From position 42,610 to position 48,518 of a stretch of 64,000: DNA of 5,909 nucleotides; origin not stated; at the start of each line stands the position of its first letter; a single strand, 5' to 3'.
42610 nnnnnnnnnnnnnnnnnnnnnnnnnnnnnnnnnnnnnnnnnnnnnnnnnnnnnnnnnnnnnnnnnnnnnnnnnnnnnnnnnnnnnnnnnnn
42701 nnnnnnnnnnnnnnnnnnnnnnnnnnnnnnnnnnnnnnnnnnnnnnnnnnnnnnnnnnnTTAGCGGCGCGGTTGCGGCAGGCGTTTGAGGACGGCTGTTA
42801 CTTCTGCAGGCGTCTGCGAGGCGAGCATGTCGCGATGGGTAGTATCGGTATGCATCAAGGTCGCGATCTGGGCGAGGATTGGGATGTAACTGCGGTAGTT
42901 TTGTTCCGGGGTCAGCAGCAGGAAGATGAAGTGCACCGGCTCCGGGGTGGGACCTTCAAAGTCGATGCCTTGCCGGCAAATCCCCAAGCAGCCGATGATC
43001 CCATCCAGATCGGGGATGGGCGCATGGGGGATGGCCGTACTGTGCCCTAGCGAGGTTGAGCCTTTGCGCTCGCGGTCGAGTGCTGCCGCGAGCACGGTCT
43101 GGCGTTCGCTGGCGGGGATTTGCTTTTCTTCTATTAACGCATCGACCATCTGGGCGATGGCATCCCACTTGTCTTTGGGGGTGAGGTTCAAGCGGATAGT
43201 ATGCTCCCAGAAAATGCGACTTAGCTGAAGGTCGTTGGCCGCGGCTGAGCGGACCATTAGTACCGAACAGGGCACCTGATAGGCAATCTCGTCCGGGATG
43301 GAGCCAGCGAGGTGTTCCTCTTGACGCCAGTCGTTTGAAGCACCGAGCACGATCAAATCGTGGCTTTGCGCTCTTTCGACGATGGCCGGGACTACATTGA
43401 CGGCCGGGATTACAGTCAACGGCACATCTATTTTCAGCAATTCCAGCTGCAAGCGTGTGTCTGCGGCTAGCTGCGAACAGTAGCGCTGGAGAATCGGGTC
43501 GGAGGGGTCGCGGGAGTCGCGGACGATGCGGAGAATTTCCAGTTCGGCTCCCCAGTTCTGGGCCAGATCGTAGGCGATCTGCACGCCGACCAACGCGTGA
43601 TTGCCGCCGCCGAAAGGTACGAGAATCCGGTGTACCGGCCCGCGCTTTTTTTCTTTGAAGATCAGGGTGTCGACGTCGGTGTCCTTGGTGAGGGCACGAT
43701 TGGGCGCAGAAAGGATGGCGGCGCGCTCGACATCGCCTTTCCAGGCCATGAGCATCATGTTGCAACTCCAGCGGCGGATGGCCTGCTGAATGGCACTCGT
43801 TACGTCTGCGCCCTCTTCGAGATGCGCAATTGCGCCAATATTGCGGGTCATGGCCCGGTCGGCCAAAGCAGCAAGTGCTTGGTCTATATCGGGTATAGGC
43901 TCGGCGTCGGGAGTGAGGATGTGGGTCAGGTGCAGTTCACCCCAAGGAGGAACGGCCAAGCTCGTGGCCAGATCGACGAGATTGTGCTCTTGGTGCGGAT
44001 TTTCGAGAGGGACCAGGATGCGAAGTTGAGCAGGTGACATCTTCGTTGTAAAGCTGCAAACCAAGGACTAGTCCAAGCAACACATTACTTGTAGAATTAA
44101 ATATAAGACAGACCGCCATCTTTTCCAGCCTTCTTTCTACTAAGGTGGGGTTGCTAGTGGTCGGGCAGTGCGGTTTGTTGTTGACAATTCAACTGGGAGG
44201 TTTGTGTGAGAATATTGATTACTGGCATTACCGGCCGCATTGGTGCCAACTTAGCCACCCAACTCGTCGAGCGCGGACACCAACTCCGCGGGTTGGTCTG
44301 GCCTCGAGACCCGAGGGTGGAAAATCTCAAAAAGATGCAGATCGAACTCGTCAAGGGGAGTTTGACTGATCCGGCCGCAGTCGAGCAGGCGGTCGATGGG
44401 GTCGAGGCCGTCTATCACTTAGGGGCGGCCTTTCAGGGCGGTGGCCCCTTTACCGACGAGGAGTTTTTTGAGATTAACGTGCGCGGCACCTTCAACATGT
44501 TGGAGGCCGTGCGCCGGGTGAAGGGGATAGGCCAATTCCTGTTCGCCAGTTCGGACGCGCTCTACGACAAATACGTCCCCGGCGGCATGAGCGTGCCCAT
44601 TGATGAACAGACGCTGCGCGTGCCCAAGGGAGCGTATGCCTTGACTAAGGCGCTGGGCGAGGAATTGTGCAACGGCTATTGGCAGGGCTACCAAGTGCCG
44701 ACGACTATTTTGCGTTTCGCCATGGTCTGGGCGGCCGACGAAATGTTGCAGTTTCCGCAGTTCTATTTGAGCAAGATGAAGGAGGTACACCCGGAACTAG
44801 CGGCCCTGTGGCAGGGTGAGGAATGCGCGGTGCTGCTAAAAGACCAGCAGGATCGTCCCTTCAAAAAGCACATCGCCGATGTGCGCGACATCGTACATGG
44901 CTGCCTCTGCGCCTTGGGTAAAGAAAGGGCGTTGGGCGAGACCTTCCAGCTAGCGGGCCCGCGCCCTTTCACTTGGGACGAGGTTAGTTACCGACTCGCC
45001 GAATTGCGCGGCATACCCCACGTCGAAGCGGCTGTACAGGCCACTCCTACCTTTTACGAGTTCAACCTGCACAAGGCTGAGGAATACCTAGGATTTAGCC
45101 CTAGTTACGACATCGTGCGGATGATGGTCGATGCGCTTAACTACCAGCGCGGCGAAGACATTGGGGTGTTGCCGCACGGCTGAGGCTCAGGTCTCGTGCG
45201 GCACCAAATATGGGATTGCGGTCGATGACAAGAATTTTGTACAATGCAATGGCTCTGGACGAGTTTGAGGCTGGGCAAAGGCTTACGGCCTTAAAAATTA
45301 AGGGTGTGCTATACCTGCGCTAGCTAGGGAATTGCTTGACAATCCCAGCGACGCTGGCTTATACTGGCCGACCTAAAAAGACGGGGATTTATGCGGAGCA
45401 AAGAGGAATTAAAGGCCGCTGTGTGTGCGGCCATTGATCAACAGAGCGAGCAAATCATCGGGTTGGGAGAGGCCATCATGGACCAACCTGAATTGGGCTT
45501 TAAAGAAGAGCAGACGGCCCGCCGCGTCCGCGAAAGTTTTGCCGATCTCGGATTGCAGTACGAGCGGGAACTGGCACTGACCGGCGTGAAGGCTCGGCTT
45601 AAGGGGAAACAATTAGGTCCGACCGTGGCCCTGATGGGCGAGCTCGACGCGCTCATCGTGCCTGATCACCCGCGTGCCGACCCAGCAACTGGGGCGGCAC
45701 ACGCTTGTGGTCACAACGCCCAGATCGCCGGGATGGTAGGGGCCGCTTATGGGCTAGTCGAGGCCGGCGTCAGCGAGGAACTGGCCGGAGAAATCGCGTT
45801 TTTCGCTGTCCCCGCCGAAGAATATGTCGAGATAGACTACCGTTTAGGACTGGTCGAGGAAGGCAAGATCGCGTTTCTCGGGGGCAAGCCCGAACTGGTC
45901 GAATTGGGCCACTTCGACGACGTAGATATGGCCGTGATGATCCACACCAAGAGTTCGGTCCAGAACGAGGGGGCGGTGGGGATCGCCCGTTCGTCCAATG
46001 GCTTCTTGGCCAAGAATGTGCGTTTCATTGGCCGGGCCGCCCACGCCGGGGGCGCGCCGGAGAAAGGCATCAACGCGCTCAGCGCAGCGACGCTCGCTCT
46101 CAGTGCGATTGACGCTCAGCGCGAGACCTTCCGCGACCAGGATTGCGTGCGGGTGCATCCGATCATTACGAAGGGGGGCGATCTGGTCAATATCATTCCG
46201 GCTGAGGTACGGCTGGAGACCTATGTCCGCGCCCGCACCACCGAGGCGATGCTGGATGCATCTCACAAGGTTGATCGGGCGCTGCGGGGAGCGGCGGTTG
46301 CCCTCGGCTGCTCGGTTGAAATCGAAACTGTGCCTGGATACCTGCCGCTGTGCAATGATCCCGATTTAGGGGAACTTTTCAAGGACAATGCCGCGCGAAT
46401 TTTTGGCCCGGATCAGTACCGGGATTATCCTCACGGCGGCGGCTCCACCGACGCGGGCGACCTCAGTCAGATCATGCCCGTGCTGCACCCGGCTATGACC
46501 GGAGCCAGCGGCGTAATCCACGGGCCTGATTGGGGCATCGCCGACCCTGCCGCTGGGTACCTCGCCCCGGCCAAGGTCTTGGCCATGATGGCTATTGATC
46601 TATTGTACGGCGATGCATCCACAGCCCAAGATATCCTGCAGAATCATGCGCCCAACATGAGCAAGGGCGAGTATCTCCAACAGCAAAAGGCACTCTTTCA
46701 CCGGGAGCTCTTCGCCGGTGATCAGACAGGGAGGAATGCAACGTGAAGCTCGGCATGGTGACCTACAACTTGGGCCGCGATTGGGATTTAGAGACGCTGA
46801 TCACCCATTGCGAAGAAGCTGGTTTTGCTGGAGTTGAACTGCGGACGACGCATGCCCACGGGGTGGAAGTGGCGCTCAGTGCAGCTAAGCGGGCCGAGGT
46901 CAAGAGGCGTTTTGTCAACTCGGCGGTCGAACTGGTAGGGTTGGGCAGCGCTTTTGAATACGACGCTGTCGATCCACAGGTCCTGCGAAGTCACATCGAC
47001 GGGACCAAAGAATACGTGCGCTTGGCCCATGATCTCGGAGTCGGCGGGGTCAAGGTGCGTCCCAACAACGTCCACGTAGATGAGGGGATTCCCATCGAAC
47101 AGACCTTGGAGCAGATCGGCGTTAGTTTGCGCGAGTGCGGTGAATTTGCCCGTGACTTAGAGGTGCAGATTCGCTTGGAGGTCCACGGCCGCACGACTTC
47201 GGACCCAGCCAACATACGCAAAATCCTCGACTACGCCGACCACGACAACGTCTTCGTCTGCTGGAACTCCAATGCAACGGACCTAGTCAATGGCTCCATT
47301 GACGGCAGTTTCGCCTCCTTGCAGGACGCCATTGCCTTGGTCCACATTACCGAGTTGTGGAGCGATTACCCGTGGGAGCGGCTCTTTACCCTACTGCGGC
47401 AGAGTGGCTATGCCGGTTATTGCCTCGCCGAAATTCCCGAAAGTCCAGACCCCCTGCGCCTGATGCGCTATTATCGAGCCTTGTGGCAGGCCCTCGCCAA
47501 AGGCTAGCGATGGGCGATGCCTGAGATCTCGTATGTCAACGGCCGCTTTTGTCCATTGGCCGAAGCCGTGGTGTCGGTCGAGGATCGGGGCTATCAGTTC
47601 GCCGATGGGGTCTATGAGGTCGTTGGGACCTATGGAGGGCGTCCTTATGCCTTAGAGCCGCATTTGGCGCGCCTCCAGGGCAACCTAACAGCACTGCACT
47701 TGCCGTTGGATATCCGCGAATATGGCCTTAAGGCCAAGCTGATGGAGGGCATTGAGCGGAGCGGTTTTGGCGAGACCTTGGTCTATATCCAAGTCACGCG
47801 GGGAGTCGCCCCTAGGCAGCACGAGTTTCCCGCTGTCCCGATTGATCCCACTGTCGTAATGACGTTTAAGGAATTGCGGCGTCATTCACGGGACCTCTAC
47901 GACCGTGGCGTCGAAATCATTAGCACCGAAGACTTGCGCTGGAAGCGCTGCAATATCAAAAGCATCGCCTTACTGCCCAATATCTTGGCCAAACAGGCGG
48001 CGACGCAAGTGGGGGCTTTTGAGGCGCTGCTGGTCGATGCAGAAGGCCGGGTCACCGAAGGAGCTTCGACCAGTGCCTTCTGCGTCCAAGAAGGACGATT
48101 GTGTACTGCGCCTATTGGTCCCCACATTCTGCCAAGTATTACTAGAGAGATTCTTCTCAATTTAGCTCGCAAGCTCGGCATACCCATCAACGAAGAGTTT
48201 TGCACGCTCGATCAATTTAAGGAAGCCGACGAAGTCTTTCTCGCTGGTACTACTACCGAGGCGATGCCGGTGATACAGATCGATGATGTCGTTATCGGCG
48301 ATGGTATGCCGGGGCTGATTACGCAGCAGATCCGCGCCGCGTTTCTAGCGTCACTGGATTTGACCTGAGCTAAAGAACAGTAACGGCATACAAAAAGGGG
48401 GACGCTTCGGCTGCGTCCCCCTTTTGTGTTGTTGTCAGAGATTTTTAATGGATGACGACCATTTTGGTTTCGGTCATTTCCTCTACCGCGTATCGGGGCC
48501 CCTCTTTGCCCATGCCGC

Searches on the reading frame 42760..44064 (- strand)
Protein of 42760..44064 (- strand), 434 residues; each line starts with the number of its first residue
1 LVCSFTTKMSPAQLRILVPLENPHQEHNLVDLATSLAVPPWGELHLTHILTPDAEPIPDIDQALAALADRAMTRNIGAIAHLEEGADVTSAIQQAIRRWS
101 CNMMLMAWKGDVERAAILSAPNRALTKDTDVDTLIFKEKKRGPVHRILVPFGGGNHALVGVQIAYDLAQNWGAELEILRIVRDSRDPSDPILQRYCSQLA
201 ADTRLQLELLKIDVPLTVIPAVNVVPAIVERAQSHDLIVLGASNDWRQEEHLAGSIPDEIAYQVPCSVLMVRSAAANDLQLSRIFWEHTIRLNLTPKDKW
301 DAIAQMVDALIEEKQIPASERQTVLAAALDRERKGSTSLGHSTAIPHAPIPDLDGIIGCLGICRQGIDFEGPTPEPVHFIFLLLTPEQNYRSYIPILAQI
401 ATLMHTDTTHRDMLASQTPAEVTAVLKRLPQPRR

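Call 39: search_protein_families(library=pfam, proteins=[window:42760-44064:-], max_evalue=0.00001)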
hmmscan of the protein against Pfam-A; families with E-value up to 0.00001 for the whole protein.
window:42760-44064:- (434 aa): 3 families
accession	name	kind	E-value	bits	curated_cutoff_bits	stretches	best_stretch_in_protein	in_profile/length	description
PF00359.27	PTS_EIIA_2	-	1.8e-22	80.3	27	1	285-427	3-142/144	Phosphoenolpyruvate-dependent sugar phosphotransferase system, EIIA 2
PF00582.32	Usp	-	2.5e-18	67.4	24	1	145-272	3-141/141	Universal stress protein family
PF07565.18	Band_3_cyto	-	1.3e-07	32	34.3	0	373-414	224-265/294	Band 3 cytoplasmic domain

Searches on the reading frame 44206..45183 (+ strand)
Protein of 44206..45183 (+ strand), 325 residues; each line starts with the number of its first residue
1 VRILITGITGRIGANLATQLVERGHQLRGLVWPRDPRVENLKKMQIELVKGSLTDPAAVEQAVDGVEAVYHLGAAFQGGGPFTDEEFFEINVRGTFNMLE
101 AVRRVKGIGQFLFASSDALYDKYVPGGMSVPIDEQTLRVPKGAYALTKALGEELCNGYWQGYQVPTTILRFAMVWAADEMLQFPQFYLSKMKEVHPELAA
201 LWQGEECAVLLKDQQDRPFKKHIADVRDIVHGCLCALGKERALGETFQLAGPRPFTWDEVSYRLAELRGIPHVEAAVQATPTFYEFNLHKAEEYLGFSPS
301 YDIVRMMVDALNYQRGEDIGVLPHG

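Call 40: search_protein_families(library=pfam, proteins=[window:44206-45183:+], max_evalue=0.00001)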
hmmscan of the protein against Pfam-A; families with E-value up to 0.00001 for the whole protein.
window:44206-45183:+ (325 aa): 7 families
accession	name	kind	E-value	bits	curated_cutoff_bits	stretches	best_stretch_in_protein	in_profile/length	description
PF01370.27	Epimerase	-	3.4e-34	118.8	20.9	1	3-248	1-238/240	NAD dependent epimerase/dehydratase family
PF16363.11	GDP_Man_Dehyd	-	2e-28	100.3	27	1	4-171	1-180/332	GDP-mannose 4,6 dehydratase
PF01073.25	3Beta_HSD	-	1.6e-14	54.1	22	1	4-176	1-183/280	3-beta hydroxysteroid dehydrogenase/isomerase family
PF13460.12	NAD_binding_10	-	7.6e-13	49.2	27.2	1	7-126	1-107/184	NAD(P)H-binding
PF04321.23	RmlD_sub_bind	-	3.9e-12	46.3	27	1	1-194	1-170/287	RmlD substrate binding domain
PF07993.18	NAD_binding_4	-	4.4e-12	46.1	20.1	1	56-176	79-209/258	Male sterility protein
PF05368.20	NmrA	-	1.1e-11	45.3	27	1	2-117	4-108/298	NmrA-like family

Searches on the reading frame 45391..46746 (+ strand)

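Call 40: search_protein_families(library=pfam, proteins=[window:45391-46746:+], max_evalue=0.00001)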
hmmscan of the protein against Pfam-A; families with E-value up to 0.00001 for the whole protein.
window:45391-46746:+ (451 aa): 2 families
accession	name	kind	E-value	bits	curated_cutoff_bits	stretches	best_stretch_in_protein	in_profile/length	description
PF01546.33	Peptidase_M20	-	8.1e-13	49.2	24.6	1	81-381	2-186/206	Peptidase family M20/M25/M40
PF07687.19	M20_dimer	-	7.8e-10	39.1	21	1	204-299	5-100/107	Peptidase dimerisation domain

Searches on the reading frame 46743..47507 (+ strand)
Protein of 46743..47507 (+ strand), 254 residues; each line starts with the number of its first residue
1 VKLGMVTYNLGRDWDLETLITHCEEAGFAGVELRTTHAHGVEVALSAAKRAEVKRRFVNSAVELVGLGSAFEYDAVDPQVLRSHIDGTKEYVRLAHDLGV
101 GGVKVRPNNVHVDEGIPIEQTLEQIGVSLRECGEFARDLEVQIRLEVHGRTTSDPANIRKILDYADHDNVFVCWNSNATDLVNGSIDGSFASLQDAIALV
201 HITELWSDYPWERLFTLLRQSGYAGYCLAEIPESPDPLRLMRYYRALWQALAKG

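Call 40: search_protein_families(library=pfam, proteins=[window:46743-47507:+], max_evalue=0.00001)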
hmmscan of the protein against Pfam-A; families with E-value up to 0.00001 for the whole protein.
window:46743-47507:+ (254 aa): 1 family
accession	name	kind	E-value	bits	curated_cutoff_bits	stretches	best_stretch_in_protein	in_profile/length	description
PF01261.30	AP_endonuc_2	-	2.4e-20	73.7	31.1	1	22-236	3-237/249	Xylose isomerase-like TIM barrel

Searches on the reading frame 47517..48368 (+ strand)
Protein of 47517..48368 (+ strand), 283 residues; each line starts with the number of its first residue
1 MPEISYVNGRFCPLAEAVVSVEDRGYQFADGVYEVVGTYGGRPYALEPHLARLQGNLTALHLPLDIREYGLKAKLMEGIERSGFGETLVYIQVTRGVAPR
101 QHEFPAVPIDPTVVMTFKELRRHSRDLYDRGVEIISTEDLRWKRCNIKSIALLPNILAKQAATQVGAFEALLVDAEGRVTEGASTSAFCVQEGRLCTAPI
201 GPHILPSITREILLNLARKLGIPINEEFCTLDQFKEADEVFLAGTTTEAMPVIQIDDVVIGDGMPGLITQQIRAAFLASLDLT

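Call 40: search_protein_families(library=pfam, proteins=[window:47517-48368:+], max_evalue=0.00001)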
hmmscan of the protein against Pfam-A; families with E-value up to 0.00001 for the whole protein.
window:47517-48368:+ (283 aa): 1 family
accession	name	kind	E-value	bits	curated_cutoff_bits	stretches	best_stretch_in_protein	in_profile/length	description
PF01063.24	Aminotran_4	-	5.4e-48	164.2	28.5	1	31-255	1-223/223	Amino-transferase class IV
